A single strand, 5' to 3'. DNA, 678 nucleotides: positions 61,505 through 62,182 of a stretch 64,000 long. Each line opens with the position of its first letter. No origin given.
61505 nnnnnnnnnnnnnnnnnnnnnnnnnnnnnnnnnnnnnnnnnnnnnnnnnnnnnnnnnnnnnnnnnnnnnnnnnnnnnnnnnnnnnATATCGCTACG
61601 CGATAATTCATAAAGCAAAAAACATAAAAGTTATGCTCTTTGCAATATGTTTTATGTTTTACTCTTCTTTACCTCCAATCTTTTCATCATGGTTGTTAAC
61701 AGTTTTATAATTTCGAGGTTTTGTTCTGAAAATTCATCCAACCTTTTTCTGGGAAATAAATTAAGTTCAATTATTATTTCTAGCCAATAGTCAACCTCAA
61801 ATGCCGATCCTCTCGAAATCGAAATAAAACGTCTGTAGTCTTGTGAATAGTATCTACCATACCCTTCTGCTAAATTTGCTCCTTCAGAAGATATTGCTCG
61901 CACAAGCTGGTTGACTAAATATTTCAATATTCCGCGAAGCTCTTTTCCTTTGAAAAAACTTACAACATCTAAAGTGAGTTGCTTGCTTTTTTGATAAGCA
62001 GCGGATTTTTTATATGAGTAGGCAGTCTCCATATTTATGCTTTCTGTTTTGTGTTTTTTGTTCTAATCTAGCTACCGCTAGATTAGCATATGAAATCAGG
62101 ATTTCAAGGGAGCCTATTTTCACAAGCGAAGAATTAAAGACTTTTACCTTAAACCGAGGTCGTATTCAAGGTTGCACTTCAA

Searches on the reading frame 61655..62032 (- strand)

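Call 66: search_protein_families(library=pfam, proteins=[window:61655-62032:-], max_evalue=0.01)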
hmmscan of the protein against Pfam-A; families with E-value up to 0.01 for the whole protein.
window:61655-62032:- (126 aa): 1 family
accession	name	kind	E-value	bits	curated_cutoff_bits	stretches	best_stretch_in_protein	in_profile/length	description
PF05635.17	23S_rRNA_IVP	-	5.2e-22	78.5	33.8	1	9-113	2-105/106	23S rRNA-intervening sequence protein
